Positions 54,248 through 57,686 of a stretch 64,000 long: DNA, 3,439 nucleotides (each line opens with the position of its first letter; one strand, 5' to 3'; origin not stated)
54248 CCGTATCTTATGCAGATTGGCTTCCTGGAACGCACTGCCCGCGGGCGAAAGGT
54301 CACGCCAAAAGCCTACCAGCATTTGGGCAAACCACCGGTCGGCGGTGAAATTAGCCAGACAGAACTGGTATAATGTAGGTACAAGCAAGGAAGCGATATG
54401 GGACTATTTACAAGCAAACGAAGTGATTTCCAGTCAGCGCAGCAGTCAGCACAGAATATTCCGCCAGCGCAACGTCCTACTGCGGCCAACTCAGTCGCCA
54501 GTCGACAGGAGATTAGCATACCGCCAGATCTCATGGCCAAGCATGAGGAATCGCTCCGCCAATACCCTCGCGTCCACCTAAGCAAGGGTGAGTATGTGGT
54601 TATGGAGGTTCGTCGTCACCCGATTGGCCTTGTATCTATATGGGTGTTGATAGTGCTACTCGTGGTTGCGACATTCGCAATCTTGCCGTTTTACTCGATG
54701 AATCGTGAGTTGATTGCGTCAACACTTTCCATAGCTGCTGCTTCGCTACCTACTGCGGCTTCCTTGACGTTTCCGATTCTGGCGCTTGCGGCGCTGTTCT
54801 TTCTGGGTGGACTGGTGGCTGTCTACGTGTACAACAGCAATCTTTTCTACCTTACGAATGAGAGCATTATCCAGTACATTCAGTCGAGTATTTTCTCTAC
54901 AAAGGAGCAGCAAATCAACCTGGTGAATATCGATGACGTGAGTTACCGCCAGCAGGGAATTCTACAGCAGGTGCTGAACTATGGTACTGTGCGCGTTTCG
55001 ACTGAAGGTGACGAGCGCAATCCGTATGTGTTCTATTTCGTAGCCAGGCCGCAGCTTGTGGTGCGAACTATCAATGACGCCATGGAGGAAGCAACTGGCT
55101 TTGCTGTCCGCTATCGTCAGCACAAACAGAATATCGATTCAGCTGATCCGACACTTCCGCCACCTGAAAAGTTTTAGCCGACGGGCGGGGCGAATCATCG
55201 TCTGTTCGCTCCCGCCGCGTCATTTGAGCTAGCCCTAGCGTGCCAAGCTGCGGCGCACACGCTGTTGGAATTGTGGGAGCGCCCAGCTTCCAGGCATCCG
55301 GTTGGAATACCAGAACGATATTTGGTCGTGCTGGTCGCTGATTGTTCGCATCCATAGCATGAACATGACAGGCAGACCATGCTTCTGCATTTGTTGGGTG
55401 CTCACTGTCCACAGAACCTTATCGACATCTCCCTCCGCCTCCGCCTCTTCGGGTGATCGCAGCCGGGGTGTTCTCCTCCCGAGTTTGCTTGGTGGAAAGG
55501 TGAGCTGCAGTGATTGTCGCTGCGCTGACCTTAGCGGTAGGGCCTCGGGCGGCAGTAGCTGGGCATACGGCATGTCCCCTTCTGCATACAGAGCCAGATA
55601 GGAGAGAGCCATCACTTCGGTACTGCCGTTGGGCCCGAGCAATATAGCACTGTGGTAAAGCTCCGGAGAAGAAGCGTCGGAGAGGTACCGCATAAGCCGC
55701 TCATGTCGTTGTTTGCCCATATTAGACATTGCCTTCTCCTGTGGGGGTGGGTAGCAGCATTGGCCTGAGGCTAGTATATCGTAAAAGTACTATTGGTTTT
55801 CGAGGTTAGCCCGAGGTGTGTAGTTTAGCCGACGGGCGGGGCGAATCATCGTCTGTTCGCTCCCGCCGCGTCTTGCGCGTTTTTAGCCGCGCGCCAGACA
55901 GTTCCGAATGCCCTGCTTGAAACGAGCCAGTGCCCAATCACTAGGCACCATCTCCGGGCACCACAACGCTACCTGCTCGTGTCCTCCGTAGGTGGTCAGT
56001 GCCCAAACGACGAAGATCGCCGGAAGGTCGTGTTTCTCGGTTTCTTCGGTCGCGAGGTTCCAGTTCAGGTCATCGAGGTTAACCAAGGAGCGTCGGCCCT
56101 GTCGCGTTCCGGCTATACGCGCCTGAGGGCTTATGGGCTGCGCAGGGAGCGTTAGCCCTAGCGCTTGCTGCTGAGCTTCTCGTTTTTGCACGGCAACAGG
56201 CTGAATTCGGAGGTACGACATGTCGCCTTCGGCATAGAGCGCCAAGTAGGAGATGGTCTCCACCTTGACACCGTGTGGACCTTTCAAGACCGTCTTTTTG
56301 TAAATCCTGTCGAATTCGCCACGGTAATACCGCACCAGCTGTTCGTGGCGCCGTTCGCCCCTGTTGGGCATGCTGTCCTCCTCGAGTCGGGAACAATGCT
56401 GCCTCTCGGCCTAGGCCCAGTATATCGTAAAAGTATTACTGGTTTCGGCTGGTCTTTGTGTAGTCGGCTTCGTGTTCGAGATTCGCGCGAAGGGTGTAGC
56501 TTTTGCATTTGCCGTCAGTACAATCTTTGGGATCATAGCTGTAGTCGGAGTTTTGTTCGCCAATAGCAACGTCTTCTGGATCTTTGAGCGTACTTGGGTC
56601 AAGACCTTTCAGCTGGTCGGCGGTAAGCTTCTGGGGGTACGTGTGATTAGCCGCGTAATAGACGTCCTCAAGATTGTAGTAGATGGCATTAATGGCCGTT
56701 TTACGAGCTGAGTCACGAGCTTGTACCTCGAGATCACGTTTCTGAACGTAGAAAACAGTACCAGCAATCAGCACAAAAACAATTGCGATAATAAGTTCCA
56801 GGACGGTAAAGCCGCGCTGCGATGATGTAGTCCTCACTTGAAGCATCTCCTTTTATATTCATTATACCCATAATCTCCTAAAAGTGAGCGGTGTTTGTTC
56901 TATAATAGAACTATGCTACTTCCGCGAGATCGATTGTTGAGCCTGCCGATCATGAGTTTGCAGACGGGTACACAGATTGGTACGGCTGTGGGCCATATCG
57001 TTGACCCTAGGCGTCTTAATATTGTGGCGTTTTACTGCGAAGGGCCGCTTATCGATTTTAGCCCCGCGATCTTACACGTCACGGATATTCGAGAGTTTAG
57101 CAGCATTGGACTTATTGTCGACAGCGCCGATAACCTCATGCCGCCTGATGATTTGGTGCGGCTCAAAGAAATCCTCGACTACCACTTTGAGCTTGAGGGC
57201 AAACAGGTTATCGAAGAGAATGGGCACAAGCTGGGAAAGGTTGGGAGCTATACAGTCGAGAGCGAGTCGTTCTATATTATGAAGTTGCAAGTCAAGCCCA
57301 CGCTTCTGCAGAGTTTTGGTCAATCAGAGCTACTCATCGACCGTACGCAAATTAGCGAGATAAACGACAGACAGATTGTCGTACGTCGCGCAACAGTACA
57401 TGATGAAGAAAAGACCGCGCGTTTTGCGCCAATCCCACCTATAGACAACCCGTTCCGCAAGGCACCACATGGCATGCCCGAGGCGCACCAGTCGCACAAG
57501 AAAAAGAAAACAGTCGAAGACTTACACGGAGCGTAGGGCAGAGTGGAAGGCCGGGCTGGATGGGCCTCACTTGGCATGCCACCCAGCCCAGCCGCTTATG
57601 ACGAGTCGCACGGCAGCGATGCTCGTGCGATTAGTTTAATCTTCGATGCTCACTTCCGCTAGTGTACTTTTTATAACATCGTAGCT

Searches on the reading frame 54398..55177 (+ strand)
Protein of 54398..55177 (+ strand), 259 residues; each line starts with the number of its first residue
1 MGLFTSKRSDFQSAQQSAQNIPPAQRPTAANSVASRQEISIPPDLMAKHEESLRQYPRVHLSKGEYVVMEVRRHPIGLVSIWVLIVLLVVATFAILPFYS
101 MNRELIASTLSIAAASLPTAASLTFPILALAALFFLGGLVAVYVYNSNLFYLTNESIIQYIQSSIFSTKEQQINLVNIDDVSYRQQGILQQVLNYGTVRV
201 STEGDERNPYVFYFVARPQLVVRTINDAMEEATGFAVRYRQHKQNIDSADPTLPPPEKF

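Call 55: search_protein_families(library=pfam, proteins=[window:54398-55177:+], max_evalue=0.001)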
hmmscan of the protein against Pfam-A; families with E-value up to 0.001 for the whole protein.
window:54398-55177:+ (259 aa): 1 family
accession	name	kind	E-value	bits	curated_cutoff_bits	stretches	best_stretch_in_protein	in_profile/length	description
PF03703.20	bPH_2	-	4.2e-07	30.6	22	1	160-228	14-71/78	Bacterial PH domain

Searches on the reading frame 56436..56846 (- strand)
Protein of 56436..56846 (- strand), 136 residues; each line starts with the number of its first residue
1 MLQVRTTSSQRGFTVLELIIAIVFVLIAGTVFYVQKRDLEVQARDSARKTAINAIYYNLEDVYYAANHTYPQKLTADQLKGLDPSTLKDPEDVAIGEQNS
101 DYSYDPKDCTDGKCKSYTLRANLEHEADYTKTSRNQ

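Call 3: search_protein_families(library=pfam, proteins=[window:56436-56846:-], max_evalue=0.01)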
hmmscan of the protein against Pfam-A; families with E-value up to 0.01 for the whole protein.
window:56436-56846:- (136 aa): 1 family
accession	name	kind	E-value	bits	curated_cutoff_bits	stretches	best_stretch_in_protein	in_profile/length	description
PF07963.17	N_methyl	-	0.0018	18.2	21.2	1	8-23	2-17/27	Prokaryotic N-terminal methylation motif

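Call 39: search_protein_families(library=ncbifam, proteins=[window:56436-56846:-], max_evalue=0.01)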
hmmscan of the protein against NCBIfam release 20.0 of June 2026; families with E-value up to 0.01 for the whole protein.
window:56436-56846:- (136 aa): 1 family
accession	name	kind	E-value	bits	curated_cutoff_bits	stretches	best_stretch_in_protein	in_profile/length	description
TIGR02532.1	IV_pilin_GFxxxE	domain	0.0049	16.7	16.3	1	10-27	1-18/24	prepilin-type N-terminal cleavage/methylation domain-containing protein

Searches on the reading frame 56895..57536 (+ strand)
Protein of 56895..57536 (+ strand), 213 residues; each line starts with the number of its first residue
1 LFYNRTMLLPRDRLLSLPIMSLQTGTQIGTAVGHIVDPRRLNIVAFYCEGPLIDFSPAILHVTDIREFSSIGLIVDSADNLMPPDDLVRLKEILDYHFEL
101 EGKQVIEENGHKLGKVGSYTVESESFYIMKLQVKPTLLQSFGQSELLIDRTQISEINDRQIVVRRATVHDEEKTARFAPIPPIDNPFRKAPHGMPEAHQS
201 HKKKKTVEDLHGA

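Call 3: search_protein_families(library=pfam, proteins=[window:56895-57536:+], max_evalue=0.01)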
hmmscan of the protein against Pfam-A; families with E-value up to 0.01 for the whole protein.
window:56895-57536:+ (213 aa): 1 family
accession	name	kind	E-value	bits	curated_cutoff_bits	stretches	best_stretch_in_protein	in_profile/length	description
PF05239.21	PRC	-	0.00026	21.4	21.2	1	98-161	7-70/78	PRC-barrel domain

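Call 39: search_protein_families(library=ncbifam, proteins=[window:56895-57536:+], max_evalue=0.01)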
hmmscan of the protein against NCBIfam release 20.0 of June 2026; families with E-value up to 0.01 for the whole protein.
window:56895-57536:+ (213 aa): 0 families
